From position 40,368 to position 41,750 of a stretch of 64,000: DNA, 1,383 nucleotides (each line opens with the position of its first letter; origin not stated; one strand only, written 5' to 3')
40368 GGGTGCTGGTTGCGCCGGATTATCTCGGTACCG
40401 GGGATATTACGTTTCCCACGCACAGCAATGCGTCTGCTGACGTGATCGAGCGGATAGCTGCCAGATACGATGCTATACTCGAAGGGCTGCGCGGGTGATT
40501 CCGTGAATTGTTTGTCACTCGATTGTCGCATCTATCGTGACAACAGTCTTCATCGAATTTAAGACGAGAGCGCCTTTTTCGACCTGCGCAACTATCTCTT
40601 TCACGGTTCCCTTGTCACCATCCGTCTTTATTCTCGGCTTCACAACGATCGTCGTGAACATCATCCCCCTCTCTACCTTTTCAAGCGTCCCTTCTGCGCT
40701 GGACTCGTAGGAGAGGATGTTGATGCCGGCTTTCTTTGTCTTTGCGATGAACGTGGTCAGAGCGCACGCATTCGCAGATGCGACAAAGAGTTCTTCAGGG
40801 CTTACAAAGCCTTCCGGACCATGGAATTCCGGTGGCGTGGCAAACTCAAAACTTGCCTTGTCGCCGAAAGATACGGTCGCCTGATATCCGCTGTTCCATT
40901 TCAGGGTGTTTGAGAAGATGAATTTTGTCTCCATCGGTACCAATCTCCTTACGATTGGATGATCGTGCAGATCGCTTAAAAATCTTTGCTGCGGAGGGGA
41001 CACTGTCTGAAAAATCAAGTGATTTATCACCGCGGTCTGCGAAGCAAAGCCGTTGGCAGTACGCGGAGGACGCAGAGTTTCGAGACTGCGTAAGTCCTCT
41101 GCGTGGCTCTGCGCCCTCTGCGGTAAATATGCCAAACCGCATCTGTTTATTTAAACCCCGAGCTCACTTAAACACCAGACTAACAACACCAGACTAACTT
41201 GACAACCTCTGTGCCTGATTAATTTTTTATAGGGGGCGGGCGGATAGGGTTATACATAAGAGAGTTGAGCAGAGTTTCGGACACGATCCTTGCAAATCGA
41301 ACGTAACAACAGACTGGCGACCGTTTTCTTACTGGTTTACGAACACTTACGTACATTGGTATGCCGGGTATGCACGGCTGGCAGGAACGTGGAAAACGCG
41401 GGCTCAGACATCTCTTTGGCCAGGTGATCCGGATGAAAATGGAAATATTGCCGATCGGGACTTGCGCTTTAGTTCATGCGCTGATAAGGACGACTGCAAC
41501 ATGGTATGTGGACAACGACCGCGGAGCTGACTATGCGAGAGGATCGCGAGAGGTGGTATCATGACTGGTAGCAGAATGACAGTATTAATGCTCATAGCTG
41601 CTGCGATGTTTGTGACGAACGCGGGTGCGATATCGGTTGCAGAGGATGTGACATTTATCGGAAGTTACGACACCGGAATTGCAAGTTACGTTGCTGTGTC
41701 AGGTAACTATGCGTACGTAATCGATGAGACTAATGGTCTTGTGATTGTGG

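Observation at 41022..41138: Locus C: same element layout but every heptad carries the same substitution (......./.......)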

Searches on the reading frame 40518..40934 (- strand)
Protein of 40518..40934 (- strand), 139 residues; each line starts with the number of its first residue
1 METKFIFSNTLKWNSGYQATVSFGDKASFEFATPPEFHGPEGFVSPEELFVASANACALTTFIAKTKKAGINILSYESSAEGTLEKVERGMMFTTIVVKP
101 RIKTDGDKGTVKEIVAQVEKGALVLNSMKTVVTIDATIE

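Call 11: find_encoding_contigs(protein=window:40518-40934:-, flank=10000, max_places=10)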
Protein window:40518-40934:- (139 aa): no gene with exactly this product is on record in the collection.

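Call 25: find_homologous_proteins(query=window:40518-40934:-, max_evalue=1e-10)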
Query window:40518-40934:- (139 aa): 51 proteins with E <= 1e-10 among 58 candidates.
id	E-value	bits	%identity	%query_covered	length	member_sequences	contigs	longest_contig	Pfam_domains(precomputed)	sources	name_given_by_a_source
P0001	4.0e-76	271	92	100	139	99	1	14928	PF02566.25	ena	-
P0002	3.6e-75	268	90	100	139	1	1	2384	PF02566.25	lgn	-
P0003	4.1e-74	264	92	100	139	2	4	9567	PF02566.25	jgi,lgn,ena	-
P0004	4.7e-74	264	91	100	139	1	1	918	PF02566.25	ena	-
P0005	1.4e-73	263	90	100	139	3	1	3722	PF02566.25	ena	-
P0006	4.5e-73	261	90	100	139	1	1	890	PF02566.25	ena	-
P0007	3.2e-72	258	90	100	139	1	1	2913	PF02566.25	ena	-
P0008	4.4e-72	258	90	100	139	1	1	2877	PF02566.25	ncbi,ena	-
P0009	6.1e-72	257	89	100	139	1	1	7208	PF02566.25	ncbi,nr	ncbi:MAG: OsmC family protein [Euryarchaeota archaeon]|nr:OsmC family protein [Euryarchaeota archaeo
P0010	1.3e-71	256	89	100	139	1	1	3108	PF02566.25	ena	-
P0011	2.3e-71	256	88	100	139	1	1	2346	PF02566.25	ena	-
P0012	9.5e-71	254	84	100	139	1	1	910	PF02566.25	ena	-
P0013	1.6e-70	253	87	100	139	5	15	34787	PF02566.25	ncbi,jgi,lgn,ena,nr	ncbi:OsmC family peroxiredoxin [ANME-2 cluster archaeon]|nr:OsmC family protein [Methanosarcinales a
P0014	2.4e-70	252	83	100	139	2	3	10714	PF02566.25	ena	-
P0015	7.7e-70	251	86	100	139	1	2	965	PF02566.25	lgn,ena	-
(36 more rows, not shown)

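Call 26: find_encoding_contigs(protein=P0001, flank=3000, max_places=3)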
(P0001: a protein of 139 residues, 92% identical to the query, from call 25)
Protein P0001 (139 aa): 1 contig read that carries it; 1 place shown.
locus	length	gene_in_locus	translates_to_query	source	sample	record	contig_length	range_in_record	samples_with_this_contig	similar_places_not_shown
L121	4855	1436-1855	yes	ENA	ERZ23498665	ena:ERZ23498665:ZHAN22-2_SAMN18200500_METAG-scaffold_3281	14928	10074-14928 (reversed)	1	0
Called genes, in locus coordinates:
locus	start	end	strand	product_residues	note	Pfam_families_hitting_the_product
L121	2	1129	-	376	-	?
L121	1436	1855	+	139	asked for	PF02566:OsmC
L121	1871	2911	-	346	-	PF04079:SMC_ScpB, PF27317:MJ0786_N, PF27336:MJ0786_C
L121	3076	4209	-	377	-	PF00483:NTP_transferase, PF12804:NTP_transf_3, PF24894:Hexapep_GlmU (faint), PF25084:LbH_EIF2B, PF25087:GMPPB_C, PF00132:Hexapep (weak)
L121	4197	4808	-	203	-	PF00254:FKBP_C (weak), PF22199:FKBP26_IF (weak), PF18046:FKBP26_C (weak)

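Call 27: find_encoding_contigs(protein=P0013, flank=3000, max_places=6)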
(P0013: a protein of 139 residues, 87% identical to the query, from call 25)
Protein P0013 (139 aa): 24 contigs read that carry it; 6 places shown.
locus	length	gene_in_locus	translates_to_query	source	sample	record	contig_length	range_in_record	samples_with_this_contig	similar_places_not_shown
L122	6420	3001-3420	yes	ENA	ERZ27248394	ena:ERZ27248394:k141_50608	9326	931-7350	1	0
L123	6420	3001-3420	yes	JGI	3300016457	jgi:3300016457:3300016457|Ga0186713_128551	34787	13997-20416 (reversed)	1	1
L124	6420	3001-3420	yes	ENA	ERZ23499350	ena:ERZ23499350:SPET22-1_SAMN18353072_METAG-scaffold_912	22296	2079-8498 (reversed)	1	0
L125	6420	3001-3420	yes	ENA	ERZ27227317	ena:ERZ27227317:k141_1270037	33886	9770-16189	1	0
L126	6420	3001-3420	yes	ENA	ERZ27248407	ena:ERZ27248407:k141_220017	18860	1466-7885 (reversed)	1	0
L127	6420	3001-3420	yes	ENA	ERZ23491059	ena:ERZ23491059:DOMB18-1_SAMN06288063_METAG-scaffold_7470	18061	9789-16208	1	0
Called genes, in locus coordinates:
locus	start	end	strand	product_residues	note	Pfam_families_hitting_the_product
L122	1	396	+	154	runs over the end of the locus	PF04608:PgpA (weak)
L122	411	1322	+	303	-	-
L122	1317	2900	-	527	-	PF01935:DUF87, PF05872:HerA_C (faint)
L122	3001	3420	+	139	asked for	PF02566:OsmC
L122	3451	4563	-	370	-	PF04079:SMC_ScpB, PF27317:MJ0786_N, PF27336:MJ0786_C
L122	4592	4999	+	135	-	PF04472:SepF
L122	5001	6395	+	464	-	PF04060:FeS, PF03599:CdhD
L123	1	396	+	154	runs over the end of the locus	PF04608:PgpA (weak)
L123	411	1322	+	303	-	-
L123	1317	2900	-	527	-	PF01935:DUF87, PF05872:HerA_C (faint)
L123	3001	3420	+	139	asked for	PF02566:OsmC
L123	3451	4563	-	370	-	PF04079:SMC_ScpB, PF27317:MJ0786_N, PF27336:MJ0786_C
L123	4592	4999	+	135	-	PF04472:SepF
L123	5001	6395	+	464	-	PF04060:FeS, PF03599:CdhD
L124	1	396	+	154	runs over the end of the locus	PF04608:PgpA (weak)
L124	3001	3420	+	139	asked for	PF02566:OsmC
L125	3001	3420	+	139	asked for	PF02566:OsmC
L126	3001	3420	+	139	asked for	PF02566:OsmC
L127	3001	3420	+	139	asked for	PF02566:OsmC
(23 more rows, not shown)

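Call 28: find_encoding_contigs(protein=P0003, flank=3000, max_places=4)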
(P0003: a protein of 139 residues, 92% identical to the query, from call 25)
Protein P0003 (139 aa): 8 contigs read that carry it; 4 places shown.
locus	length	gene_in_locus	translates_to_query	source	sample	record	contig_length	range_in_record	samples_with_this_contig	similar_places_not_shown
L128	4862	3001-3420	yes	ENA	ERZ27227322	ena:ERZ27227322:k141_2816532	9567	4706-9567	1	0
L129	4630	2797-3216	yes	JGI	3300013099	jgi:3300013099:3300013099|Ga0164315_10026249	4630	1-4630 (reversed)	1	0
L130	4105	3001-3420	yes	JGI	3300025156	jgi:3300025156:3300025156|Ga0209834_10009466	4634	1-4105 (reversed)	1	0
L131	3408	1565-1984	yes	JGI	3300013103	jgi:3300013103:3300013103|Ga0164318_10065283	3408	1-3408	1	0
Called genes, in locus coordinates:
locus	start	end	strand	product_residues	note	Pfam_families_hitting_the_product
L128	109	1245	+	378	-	PF01895:PhoU (weak), PF02080:TrkA_C, PF01895:PhoU, PF02080:TrkA_C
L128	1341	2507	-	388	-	-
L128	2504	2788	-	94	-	-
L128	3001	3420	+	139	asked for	PF02566:OsmC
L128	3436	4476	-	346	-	PF04079:SMC_ScpB, PF27317:MJ0786_N, PF27336:MJ0786_C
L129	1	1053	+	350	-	?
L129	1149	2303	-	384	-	-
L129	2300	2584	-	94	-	-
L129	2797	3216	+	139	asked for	PF02566:OsmC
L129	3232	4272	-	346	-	PF04079:SMC_ScpB, PF27317:MJ0786_N, PF27336:MJ0786_C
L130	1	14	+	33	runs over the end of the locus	-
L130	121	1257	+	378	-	PF01895:PhoU, PF02080:TrkA_C, PF01895:PhoU, PF02080:TrkA_C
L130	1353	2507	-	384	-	-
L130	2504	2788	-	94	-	-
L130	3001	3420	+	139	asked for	PF02566:OsmC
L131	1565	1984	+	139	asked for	PF02566:OsmC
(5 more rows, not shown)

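Call 31: find_encoding_contigs(protein=P0003, flank=10000, max_places=1)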
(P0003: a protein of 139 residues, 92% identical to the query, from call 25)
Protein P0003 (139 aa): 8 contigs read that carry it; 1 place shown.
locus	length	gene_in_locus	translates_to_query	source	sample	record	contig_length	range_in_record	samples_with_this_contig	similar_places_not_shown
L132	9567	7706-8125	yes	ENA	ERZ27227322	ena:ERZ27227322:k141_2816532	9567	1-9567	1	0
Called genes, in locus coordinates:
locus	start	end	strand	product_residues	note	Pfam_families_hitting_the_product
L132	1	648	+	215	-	?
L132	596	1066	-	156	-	-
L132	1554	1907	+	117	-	-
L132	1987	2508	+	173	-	PF01994:Trm56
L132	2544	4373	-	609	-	PF00999:Na_H_Exchanger, PF01266:DAO (weak), PF02254:TrkA_N, PF13241:NAD_binding_7 (weak), PF02080:TrkA_C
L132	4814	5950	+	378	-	PF01895:PhoU (weak), PF02080:TrkA_C, PF01895:PhoU, PF02080:TrkA_C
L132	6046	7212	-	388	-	-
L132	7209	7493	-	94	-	-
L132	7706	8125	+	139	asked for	PF02566:OsmC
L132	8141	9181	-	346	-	PF04079:SMC_ScpB, PF27317:MJ0786_N, PF27336:MJ0786_C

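Call 44: find_related_loci(query=window:40518-40934:-, collection=metagenome_contigs, flank=10000)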
Query window:40518-40934:- (139 aa) in metagenome_contigs; peptide patterns used: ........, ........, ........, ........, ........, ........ (x = any residue, [..] = any of these).
226 stretches matched a pattern; 28 encode a relative of the query (tblastn E <= 1e-3); 28 distinct loci.
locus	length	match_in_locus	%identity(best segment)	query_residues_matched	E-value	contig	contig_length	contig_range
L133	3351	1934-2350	96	1-139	1e-86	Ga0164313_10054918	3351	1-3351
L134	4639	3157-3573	94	1-139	7e-85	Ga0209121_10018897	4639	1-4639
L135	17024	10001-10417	94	1-139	8e-85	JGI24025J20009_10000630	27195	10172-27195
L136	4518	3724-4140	90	1-139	3e-82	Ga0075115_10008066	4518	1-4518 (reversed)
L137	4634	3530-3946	92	1-139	2e-81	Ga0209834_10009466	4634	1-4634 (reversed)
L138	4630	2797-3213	92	1-139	2e-81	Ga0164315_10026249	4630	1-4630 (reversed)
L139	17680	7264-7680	93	1-139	2e-81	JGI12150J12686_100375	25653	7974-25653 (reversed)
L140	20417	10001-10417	93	1-139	2e-81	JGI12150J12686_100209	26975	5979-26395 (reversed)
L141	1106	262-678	85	1-139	3e-84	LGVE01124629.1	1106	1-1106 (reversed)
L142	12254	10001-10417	84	1-139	2e-77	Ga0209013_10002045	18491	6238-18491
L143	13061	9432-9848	86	1-139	4e-77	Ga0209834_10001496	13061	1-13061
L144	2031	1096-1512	78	1-139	4e-73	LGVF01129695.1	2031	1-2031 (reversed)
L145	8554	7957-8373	76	1-139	5e-69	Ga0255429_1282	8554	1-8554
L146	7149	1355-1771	77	1-139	2e-69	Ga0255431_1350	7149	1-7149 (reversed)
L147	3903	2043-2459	74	1-139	1e-68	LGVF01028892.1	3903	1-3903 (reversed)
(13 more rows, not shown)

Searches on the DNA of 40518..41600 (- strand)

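Call 17: search_rna_families(source=window, start=40900, end=41600, threshold=evalue, max_evalue=10)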
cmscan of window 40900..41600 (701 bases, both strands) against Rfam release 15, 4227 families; matches with E-value up to 10: 1.
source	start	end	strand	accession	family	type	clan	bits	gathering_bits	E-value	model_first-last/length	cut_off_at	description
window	41406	41446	+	RF01371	CRISPR-DR58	Gene; CRISPR;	-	15.1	38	7.7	1-37/37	no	CRISPR RNA direct repeat element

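Call 80: search_rna_families(sources=[L282, L283, L136, L281], threshold=evalue, max_evalue=1)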
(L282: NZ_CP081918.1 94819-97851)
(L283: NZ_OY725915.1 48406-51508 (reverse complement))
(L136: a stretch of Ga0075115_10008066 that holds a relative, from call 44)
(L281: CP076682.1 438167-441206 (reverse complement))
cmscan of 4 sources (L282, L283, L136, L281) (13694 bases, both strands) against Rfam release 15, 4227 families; matches with E-value up to 1: 15.
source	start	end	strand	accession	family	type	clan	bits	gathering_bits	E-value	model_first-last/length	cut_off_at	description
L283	1504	1599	+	RF00073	MIR156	Gene; miRNA;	-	45.7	62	5.6e-07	1-88/88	no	mir-156 microRNA precursor family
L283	1504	1599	-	RF00073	MIR156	Gene; miRNA;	-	44.6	62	1.1e-06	1-88/88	no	mir-156 microRNA precursor family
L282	1454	1541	+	RF03182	MIR6032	Gene; miRNA;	-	40.6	102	1.3e-05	1-100/100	no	MIR6032 microRNA precursor family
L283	1499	1604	-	RF03457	MIR173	Gene; miRNA;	-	36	70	0.00023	1-102/102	no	MIR173 microRNA precursor family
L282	1456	1537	-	RF04160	MIR868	Gene; miRNA;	-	34.3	200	0.0013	54-136/194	no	MIR868 microRNA precursor family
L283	1499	1604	+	RF03457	MIR173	Gene; miRNA;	-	34.3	70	0.0007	1-102/102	no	MIR173 microRNA precursor family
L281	366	506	+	RF01770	rimP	Cis-reg; leader;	-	30.6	47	0.12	1-102/102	no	Gammaprotebacteria rimP leader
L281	385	437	+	RF02056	STnc390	Gene; sRNA;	-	27.8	50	0.014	1-60/60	no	Salmonella sRNA STnc390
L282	1458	1534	-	RF03672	MIR840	Gene; miRNA;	-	26.9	150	0.25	1-147/147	no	MIR840 microRNA precursor family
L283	1512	1591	-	RF04245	MIR169_7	Gene; miRNA;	CL00098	26.7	44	0.28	1-85/85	no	MIR169_7 microRNA precursor family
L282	1462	1531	+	RF03946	mir-3132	Gene; miRNA;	-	26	84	0.79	1-75/75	no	mir-3132 microRNA precursor family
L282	1458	1535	-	RF03457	MIR173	Gene; miRNA;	-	25.3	70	0.2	1-102/102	no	MIR173 microRNA precursor family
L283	1490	1608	-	RF02244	mir-785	Gene; miRNA;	-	25.1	62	0.16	1-90/90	no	mir-785 microRNA precursor family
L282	1458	1535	+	RF03457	MIR173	Gene; miRNA;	-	23.9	70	0.49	1-102/102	no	MIR173 microRNA precursor family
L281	339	443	+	RF00168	Lysine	Cis-reg; riboswitch;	-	17.3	30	0.8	1-182/182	no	Lysine riboswitch aptamer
